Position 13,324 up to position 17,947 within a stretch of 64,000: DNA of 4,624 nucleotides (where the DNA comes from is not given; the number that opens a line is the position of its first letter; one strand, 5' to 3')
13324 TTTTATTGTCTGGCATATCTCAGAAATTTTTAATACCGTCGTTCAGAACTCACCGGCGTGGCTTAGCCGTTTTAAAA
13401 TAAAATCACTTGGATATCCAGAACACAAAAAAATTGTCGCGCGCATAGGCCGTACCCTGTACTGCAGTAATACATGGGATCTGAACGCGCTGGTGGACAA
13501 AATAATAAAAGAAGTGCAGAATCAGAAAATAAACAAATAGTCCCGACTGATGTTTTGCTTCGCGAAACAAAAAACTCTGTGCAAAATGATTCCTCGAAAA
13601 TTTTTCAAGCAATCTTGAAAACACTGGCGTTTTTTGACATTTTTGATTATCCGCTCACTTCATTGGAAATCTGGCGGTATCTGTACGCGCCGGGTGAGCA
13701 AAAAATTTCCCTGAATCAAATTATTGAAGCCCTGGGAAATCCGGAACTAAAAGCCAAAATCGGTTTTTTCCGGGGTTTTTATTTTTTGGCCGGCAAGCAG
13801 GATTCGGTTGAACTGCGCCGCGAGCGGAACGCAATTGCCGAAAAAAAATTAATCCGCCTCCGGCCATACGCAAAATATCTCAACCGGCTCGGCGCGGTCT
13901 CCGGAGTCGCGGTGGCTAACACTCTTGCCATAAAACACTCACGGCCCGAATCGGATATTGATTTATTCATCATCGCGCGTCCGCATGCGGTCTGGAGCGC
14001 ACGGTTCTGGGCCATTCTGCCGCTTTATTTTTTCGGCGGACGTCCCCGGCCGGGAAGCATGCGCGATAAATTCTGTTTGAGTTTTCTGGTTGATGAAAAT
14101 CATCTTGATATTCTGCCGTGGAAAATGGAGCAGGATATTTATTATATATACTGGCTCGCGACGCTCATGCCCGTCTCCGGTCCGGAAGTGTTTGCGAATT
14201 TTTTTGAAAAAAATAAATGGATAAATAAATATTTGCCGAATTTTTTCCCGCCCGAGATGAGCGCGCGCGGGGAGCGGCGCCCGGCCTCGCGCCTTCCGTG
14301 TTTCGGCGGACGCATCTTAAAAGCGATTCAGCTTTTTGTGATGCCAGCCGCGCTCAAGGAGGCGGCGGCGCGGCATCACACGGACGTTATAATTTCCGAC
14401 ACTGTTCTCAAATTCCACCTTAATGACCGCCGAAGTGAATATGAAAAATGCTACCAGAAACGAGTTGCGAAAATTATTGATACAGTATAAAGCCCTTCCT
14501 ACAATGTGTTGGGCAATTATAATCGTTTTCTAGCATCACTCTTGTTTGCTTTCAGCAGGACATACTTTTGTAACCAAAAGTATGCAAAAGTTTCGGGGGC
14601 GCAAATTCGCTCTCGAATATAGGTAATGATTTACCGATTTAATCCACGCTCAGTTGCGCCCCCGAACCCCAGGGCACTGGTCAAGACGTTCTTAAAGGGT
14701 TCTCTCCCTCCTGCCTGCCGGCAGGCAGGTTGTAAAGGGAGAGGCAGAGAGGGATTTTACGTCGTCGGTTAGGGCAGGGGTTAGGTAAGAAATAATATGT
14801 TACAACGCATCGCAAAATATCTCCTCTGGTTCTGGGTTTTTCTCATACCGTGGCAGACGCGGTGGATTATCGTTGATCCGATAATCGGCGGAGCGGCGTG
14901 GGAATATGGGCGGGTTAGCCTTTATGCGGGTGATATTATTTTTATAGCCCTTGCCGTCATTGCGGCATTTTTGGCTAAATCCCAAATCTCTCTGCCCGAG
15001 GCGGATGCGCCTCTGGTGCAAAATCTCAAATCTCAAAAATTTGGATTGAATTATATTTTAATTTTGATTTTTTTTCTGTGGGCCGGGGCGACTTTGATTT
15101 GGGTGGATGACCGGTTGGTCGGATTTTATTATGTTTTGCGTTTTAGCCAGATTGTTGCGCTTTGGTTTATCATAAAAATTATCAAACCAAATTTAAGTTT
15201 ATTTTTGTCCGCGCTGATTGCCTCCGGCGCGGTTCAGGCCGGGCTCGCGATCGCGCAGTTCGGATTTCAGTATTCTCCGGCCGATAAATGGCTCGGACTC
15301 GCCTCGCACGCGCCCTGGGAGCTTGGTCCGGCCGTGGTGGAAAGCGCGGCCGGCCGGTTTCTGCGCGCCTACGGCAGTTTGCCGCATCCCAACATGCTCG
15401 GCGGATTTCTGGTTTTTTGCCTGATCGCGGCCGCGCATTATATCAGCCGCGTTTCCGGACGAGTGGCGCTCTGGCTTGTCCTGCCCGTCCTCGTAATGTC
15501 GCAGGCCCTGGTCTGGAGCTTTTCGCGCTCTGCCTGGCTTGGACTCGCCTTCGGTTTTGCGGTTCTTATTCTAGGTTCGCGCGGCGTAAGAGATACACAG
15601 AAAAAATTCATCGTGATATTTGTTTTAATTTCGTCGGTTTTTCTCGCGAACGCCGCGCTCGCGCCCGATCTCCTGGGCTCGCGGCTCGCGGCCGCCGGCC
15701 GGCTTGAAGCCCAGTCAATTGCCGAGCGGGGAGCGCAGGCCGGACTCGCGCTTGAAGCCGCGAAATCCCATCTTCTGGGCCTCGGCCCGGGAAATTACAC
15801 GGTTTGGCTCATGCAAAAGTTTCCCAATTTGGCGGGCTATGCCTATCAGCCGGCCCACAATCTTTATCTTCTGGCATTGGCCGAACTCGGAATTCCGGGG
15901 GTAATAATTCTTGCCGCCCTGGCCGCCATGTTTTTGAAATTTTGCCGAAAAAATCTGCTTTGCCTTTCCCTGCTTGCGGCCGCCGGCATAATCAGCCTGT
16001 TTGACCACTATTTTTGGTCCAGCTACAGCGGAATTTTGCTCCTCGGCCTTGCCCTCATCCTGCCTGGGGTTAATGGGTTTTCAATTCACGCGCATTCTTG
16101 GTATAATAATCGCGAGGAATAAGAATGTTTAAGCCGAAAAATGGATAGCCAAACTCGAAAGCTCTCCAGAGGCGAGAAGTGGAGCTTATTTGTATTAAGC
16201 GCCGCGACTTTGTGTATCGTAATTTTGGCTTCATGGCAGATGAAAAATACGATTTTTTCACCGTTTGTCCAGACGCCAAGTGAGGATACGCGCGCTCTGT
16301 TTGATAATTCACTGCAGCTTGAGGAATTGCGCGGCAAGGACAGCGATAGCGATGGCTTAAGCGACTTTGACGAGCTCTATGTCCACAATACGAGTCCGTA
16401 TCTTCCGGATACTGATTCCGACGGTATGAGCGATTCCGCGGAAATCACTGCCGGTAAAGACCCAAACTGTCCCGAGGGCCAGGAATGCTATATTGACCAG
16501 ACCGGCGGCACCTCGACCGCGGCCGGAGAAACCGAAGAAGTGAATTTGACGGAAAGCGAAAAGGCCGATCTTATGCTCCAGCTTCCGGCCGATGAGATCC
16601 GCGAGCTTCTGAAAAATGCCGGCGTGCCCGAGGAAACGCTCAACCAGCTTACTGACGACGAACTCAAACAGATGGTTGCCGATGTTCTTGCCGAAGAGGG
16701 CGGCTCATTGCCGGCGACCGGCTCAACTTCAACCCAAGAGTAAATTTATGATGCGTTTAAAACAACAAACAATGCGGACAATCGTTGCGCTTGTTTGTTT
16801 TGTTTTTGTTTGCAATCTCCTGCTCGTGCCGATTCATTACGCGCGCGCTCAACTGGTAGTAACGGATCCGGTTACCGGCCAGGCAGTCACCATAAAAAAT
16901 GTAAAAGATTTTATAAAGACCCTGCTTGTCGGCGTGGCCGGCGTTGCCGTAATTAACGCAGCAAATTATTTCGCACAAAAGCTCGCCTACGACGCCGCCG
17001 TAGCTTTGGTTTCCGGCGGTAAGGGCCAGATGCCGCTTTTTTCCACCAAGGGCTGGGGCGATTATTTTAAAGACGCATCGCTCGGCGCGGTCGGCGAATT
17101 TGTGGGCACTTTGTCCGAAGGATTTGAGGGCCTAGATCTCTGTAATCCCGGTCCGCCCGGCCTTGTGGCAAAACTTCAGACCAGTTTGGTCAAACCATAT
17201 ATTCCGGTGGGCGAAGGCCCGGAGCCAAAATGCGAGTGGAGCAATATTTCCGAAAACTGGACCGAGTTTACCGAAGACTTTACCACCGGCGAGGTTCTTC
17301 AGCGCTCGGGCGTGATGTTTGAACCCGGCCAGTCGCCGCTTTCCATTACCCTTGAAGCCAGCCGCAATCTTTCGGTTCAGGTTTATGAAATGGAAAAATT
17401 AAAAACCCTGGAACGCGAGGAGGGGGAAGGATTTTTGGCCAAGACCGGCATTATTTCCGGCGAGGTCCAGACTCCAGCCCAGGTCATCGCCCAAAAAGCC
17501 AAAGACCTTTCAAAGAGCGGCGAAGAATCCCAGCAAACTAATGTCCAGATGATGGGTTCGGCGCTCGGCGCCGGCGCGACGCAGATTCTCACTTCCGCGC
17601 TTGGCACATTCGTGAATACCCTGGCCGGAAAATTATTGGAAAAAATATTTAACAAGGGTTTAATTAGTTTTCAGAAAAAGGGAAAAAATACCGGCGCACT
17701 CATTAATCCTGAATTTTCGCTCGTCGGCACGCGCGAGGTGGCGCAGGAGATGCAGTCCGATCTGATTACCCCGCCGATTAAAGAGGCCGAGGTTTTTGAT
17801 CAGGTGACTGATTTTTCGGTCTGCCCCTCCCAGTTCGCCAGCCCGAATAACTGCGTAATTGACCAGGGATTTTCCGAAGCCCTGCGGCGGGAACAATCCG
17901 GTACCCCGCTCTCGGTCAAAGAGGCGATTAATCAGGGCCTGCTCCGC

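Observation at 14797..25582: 2,944-aa Cys-rich secreted giant protein downstream of an O-antigen-ligase-like gene and a TSP3-repeat protein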

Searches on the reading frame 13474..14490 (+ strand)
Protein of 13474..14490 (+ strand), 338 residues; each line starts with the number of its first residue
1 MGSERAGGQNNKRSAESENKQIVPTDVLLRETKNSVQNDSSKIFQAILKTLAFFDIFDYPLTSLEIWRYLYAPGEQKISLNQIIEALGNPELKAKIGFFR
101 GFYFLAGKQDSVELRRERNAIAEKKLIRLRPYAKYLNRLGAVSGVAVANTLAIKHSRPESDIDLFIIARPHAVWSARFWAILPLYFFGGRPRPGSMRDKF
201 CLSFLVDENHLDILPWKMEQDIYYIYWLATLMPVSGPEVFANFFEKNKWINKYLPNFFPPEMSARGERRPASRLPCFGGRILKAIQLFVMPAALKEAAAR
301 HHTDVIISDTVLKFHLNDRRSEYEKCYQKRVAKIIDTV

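Call 9: search_protein_families(library=pfam, proteins=[window:13474-14490:+], max_evalue=0.01)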
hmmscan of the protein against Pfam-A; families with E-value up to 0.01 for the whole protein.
window:13474-14490:+ (338 aa): 0 families
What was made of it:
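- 13474..14490 (+): Unannotated protein that travels with Wzy_C (a homologue lies directly upstream of Wzy_C in 23 loci). No Pfam hit (call 9).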

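Call 12: search_protein_families(library=ncbifam, proteins=[window:13474-14490:+], max_evalue=0.01)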
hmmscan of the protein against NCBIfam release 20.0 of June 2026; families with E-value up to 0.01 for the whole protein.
window:13474-14490:+ (338 aa): 0 families

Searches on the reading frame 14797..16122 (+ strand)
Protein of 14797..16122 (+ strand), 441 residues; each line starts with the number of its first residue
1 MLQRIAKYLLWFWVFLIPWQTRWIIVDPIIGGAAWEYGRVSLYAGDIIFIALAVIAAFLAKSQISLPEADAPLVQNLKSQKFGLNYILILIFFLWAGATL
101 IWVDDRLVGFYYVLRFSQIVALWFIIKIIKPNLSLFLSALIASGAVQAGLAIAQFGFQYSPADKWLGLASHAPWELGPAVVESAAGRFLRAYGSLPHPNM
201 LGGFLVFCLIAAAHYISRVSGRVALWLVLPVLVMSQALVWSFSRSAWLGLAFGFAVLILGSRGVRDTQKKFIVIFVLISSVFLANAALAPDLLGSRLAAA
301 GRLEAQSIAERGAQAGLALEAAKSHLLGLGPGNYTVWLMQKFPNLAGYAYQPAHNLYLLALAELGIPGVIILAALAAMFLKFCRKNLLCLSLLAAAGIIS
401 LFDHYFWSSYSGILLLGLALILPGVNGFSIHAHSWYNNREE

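Call 9: search_protein_families(library=pfam, proteins=[window:14797-16122:+], max_evalue=0.01)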
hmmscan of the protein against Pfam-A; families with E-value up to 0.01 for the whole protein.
window:14797-16122:+ (441 aa): 1 family
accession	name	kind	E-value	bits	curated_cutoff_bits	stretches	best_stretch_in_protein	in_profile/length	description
PF04932.20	Wzy_C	-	6.1e-15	55.7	31.7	1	231-372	3-148/149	O-Antigen ligase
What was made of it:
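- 14797..16122 (+): Wzy_C (O-antigen-ligase-like) polytopic membrane protein. It is a neighbour here, not a conserved partner. Pfam 55.7 bits (call 9).
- On Pfam Wzy_C (O-antigen ligase/polymerase-like), for 14797..16122: 55.7 bits against a cut-off of 31.7, over aa 231-372 (call 9).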

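Call 12: search_protein_families(library=ncbifam, proteins=[window:14797-16122:+], max_evalue=0.01)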
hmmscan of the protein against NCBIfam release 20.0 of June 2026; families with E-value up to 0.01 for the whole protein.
window:14797-16122:+ (441 aa): 0 families
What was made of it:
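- On PglL/PilO O-oligosaccharyltransferases, for 14797..16122: No NCBIfam model matched at E up to 0.01 (call 12), and Pfam gave Wzy_C only (call 9).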

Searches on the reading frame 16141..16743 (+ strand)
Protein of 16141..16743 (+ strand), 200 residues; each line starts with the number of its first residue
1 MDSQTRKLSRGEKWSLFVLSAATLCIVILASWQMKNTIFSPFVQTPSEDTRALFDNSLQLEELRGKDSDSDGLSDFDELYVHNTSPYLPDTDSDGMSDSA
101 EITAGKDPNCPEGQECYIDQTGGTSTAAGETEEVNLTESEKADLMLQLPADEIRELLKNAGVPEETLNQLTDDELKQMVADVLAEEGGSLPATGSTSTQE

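Call 9: search_protein_families(library=pfam, proteins=[window:16141-16743:+], max_evalue=0.01)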
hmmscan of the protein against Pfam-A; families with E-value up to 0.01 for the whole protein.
window:16141-16743:+ (200 aa): 1 family
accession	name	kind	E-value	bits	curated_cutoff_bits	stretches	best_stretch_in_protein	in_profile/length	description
PF18884.5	TSP3_bac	-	1.8e-05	24.9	25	1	90-109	1-20/22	Bacterial TSP3 repeat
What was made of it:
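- On Pfam TSP3_bac (bacterial thrombospondin type 3 repeat), for 16141..16743: The window copy scores 24.9 bits against a cut-off of 25, which is borderline (call 9).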

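Call 12: search_protein_families(library=ncbifam, proteins=[window:16141-16743:+], max_evalue=0.01)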
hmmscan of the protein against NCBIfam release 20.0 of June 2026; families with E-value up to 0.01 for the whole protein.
window:16141-16743:+ (200 aa): 2 families
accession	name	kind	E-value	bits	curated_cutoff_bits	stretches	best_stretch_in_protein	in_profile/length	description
NF047639.1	throspo3_MtsD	equivalog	3.4e-05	22.2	800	1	46-113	439-505/651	cell-cell cohesion protein MtsD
NF033765.2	gliding_CglD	equivalog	0.00031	18.6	400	1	62-133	74-150/1124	adventurous gliding motility lipoprotein CglD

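Call 76: search_protein_families(library=pfam, alignment_id=A5, max_evalue=0.01)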
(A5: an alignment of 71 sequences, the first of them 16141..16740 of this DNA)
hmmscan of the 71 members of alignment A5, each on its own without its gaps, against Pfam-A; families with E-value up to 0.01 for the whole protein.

A. member 1, window:16141-16740:+ (200 aa): 1 family
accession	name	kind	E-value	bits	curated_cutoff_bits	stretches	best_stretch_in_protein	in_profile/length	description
PF18884.5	TSP3_bac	-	1.8e-05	24.9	25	1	90-109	1-20/22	Bacterial TSP3 repeat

B. families by the number of members that match (of 71 scanned): 12 families
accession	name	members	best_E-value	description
PF18884.5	TSP3_bac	50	1.5e-13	Bacterial TSP3 repeat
PF07647.24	SAM_2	2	0.0028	SAM domain (Sterile alpha motif)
PF02845.22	CUE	1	9.5e-05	CUE domain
PF00036.39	EF-hand_1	1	0.00072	EF hand domain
PF19955.5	EAD1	1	0.00087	Effector-associated domain 1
PF09476.15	Pilus_CpaD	1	0.0017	Pilus biogenesis CpaD protein (pilus_cpaD)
PF16140.10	DUF4848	1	0.0025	Domain of unknown function (DUF4848)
PF23958.1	DUF7287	1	0.0035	Family of unknown function (DUF7287)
PF20615.3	DUF6802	1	0.005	Family of unknown function (DUF6802)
PF12949.13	HeH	1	0.005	HeH/LEM domain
PF14069.11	SpoVIF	1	0.0086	Stage VI sporulation protein F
PF22504.1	DUF6993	1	0.0098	Domain of unknown function (DUF6993)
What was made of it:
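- On Pfam TSP3_bac (bacterial thrombospondin type 3 repeat), for 16141..16743: 50 of 71 orthologues match, with a best E of 1.5e-13 (call 76).
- TSP3_bac matches 50 of 71 orthologues: call 76.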

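Call 77: search_solved_structures(query=A5, max_evalue=1)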
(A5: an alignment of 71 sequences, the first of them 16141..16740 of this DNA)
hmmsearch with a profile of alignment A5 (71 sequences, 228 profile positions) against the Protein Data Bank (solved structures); distinct sequences matched with E-value up to 1: 16.
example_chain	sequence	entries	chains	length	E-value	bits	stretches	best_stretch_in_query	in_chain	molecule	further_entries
8cwy_A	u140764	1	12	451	0.00026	23.7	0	145-213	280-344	T32-15-1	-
8cws_A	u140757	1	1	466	0.00045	22.9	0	145-213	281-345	F4132-2 Chain A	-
7c7r_B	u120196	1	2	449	0.061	15.9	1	64-96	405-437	Biofilm-associated surface protein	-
7c7u_A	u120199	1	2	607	0.065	15.8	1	64-96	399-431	Biofilm-associated surface protein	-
1c7v_A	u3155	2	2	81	0.21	14.2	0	63-89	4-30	CALCIUM VECTOR PROTEIN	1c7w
9ncq_A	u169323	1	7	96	0.22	14.1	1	168-217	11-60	Tumor necrosis factor receptor superfamily member 6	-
3ezq_A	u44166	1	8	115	0.27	13.8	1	168-217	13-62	Tumor necrosis factor receptor superfamily member 6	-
1ddf_A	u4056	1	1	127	0.27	13.8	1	166-217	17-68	FAS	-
9cc5_A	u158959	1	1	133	0.32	13.6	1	180-223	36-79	Amylin-NHO-22 Binder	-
4o8w_A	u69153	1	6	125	0.39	13.3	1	140-225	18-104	Spore germination protein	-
3h36_A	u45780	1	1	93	0.45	13.1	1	130-186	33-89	Polyribonucleotide nucleotidyltransferase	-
6mzm_A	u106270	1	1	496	0.59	12.7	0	152-216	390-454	Transcription initiation factor TFIID subunit 1, TAF1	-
8dj2_A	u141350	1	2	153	0.59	12.7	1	98-119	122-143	Adhesin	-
2lvi_A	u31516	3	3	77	0.59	12.7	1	67-90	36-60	Polcalcin Phl p 7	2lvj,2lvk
1k9u_A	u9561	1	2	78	0.6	12.7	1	67-90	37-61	Polcalcin Phl p 7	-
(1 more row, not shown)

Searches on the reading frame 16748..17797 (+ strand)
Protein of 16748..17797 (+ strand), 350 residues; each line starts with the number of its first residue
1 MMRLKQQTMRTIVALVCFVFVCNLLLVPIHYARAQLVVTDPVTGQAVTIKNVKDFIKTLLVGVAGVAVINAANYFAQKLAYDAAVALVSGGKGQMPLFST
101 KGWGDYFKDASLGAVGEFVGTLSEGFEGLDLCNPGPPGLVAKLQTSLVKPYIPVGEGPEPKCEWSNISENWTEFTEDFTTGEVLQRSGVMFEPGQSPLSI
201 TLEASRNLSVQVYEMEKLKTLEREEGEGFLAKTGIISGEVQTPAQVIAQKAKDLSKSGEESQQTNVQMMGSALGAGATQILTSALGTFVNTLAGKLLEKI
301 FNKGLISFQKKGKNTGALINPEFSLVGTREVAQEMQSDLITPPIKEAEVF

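Call 41: search_protein_families(library=pfam, proteins=[window:16748-17797:+], max_evalue=1)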
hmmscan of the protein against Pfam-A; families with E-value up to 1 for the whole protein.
window:16748-17797:+ (350 aa): 2 families
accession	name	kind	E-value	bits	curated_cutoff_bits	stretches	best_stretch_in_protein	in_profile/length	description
PF20163.3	DUF6536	-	0.031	14.4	23.7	1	7-79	3-77/154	Family of unknown function (DUF6536)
PF13605.11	DUF4141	-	0.082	12.7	30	1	20-41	4-25/53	Domain of unknown function (DUF4141)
